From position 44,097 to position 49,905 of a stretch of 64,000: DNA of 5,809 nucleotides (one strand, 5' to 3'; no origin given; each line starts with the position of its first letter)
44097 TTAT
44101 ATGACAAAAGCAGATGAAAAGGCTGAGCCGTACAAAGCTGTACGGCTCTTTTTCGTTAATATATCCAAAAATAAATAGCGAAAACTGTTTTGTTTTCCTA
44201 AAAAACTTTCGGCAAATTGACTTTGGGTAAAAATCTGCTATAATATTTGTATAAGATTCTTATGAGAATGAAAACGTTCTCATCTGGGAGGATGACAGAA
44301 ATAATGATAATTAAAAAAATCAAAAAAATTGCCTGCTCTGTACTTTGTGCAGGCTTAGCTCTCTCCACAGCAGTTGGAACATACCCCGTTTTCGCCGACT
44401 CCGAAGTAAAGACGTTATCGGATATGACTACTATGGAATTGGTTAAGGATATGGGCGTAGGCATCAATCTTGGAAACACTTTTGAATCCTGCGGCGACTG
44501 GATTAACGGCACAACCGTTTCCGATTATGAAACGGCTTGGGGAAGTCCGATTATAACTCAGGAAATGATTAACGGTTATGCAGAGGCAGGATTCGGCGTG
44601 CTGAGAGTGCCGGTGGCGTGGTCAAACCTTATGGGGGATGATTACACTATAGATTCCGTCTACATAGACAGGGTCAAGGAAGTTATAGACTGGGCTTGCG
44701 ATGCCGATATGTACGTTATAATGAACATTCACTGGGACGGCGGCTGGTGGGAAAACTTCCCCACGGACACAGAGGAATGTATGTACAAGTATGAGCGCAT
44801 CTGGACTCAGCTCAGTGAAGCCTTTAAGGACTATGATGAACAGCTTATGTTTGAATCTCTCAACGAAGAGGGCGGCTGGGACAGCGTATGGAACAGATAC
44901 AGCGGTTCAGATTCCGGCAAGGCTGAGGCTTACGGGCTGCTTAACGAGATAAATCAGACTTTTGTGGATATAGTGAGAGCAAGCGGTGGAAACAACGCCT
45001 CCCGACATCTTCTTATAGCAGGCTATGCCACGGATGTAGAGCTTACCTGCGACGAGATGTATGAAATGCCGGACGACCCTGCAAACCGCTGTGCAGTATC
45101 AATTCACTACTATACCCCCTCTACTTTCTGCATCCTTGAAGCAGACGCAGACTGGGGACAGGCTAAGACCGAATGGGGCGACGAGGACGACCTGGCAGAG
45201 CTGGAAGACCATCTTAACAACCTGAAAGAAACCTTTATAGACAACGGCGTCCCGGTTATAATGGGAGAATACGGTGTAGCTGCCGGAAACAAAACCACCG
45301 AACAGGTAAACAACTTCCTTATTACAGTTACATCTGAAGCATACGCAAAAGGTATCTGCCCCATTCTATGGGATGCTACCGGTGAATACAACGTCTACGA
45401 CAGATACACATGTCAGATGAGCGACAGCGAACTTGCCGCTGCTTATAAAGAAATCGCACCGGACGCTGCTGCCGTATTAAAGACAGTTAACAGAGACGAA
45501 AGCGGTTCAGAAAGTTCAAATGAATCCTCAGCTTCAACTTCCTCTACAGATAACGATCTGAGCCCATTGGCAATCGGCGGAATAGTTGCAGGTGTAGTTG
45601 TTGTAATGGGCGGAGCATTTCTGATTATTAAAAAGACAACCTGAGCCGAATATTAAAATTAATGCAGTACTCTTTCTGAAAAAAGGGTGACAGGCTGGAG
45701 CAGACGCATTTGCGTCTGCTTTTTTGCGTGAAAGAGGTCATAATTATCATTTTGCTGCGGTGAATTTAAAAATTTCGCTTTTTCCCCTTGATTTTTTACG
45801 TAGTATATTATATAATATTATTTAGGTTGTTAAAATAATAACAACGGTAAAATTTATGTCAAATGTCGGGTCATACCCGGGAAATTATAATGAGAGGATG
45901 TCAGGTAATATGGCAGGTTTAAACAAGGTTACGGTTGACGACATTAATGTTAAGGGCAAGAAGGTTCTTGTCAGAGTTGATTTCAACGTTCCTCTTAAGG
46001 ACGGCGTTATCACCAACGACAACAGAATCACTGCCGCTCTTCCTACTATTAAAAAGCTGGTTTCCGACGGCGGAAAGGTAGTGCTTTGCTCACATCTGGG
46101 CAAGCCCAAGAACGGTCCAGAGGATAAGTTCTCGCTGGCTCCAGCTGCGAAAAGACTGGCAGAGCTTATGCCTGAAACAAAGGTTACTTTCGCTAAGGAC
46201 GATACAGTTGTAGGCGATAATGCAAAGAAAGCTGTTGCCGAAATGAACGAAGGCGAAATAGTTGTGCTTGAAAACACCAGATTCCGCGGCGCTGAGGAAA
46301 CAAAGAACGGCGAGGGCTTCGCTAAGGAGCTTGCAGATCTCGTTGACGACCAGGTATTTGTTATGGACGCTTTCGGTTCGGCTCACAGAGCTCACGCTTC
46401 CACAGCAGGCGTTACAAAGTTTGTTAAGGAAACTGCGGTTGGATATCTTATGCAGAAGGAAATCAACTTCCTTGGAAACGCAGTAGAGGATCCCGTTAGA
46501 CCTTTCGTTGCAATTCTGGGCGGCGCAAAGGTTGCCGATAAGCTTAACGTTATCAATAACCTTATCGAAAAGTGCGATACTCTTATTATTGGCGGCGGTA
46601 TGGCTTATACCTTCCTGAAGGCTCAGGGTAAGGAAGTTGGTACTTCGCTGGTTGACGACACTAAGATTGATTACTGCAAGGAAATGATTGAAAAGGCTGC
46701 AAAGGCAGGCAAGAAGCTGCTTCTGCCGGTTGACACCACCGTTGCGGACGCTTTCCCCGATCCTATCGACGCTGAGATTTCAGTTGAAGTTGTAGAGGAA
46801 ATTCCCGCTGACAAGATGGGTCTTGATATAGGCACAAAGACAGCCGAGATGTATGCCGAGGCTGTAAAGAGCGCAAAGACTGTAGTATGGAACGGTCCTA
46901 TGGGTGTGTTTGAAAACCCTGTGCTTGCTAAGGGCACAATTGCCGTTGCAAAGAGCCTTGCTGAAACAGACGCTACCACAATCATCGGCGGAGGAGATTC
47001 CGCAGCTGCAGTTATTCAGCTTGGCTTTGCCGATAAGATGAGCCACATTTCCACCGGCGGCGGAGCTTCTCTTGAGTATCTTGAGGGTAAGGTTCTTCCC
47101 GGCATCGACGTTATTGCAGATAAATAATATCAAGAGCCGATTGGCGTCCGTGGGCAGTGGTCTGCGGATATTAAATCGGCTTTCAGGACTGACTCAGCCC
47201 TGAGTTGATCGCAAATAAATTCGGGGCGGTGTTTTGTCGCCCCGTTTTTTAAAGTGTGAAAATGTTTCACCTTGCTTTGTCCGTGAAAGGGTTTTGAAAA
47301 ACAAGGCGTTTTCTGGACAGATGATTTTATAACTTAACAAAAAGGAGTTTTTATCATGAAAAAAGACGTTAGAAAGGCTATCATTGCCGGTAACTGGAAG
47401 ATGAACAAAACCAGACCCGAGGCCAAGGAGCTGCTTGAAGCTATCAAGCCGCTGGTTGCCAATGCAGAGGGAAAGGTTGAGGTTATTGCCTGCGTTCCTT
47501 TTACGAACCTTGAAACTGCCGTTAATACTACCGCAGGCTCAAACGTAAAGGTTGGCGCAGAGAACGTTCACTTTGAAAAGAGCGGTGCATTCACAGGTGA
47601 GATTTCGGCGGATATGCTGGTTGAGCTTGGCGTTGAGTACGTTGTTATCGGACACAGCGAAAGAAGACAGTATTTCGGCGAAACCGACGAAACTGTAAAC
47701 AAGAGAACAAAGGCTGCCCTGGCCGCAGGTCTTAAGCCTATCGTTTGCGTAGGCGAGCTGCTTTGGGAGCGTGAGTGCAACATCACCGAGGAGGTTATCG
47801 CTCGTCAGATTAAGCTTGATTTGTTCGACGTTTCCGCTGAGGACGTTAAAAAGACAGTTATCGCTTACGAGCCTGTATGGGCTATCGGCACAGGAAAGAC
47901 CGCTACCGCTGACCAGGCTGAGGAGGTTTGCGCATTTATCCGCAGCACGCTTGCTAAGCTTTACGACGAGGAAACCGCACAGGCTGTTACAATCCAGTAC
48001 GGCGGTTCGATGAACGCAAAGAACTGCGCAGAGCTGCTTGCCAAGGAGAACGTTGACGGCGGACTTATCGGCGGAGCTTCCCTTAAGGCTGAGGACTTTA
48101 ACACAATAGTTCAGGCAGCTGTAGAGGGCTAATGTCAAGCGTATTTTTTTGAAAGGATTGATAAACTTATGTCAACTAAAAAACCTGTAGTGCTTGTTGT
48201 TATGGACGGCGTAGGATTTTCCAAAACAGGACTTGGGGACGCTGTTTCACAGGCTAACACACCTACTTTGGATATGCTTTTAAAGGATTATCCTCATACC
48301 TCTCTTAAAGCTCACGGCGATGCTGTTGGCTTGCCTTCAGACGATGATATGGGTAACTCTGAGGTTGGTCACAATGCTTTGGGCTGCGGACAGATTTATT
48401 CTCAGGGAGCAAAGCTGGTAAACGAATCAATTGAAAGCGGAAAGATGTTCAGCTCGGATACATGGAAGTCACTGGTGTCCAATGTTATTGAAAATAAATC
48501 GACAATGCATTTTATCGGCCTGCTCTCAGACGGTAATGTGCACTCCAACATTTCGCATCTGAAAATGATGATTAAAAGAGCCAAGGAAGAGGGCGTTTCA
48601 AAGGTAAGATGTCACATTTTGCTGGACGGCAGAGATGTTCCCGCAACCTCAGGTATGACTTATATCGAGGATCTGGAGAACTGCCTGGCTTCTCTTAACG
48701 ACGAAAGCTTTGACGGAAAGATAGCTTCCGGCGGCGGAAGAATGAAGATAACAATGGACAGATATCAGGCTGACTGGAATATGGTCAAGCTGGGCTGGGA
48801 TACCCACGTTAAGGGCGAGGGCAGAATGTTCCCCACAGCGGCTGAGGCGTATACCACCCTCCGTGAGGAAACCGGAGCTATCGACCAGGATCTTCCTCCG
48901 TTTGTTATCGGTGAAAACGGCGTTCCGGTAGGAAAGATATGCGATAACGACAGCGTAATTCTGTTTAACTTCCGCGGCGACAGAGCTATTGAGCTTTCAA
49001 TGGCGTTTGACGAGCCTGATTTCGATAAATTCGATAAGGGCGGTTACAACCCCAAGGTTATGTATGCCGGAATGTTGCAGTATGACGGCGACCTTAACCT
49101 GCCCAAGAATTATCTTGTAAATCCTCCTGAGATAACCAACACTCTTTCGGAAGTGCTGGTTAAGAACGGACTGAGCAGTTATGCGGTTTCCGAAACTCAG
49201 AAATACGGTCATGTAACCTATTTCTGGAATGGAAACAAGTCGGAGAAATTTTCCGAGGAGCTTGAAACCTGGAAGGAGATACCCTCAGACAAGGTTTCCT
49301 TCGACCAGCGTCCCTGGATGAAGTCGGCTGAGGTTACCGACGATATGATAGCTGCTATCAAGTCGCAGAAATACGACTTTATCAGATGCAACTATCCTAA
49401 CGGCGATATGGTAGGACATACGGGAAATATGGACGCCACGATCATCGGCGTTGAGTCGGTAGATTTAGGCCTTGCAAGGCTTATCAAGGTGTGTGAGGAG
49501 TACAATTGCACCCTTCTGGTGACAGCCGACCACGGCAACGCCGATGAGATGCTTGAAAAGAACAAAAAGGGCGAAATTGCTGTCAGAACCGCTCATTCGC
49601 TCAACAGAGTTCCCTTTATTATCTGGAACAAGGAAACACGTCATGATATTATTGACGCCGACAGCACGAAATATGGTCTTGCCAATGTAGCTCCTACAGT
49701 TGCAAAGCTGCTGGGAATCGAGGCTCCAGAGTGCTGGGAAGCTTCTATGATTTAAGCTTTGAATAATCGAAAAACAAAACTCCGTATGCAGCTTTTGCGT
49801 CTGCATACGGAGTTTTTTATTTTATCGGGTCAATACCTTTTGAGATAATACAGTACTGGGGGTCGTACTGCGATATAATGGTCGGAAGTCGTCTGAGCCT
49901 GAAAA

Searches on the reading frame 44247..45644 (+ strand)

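Call 78: search_protein_families(library=pfam, proteins=[window:44247-45644:+], max_evalue=0.00001)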
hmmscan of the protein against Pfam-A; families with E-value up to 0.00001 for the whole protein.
window:44247-45644:+ (465 aa): 1 family
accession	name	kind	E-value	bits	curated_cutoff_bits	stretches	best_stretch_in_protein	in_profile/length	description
PF00150.24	Cellulase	-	1.1e-48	166.6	23.5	1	89-378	8-269/272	Cellulase (glycosyl hydrolase family 5)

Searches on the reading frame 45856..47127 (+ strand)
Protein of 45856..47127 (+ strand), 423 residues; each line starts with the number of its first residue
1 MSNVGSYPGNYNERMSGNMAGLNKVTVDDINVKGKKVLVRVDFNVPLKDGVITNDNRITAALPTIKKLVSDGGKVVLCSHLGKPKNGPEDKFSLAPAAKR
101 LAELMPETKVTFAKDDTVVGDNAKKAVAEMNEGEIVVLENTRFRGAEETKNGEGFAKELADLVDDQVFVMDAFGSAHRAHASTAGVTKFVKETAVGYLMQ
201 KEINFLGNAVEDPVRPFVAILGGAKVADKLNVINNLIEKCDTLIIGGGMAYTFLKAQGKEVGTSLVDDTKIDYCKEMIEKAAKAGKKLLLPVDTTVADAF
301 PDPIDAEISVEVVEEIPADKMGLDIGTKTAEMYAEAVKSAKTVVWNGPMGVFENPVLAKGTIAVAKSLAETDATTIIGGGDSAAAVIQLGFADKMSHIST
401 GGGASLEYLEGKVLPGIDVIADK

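Call 78: search_protein_families(library=pfam, proteins=[window:45856-47127:+], max_evalue=0.00001)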
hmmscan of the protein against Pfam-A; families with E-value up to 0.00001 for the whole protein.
window:45856-47127:+ (423 aa): 1 family
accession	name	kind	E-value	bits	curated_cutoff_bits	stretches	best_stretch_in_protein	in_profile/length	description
PF00162.24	PGK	-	1.2e-154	515.3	27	1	27-412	1-379/379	Phosphoglycerate kinase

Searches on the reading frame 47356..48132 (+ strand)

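Call 78: search_protein_families(library=pfam, proteins=[window:47356-48132:+], max_evalue=0.00001)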
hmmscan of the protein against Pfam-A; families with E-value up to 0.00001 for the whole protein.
window:47356-48132:+ (258 aa): 1 family
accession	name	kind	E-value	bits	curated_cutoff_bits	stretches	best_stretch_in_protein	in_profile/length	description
PF00121.24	TIM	-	4.4e-98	328.1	20.1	1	9-255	2-245/245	Triosephosphate isomerase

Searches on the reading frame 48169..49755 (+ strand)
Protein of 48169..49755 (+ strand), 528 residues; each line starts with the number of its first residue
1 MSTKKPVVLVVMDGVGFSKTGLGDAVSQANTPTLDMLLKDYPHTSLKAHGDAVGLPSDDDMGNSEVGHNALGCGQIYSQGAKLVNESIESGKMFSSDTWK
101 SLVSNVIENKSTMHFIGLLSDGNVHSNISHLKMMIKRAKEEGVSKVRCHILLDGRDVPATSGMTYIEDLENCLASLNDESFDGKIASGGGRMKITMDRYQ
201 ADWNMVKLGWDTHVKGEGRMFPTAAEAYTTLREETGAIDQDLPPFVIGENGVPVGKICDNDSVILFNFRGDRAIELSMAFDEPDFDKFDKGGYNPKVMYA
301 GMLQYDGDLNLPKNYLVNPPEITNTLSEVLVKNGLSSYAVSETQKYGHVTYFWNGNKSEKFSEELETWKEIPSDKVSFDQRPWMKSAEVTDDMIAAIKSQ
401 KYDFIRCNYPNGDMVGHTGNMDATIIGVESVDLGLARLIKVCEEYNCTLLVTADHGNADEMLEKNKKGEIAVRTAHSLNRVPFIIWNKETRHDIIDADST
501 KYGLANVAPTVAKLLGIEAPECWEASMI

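Call 78: search_protein_families(library=pfam, proteins=[window:48169-49755:+], max_evalue=0.00001)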
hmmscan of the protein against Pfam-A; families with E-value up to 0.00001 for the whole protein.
window:48169-49755:+ (528 aa): 3 families
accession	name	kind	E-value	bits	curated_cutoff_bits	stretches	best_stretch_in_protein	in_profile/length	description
PF01676.23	Metalloenzyme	-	8.5e-71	238.8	24.3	1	5-518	1-251/252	Metalloenzyme superfamily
PF06415.18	iPGM_N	-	3.3e-64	216.8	27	1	84-306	1-216/217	BPG-independent PGAM N-terminus (iPGM_N)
PF00884.28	Sulfatase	-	3e-06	27.2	25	0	419-517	201-301/301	Sulfatase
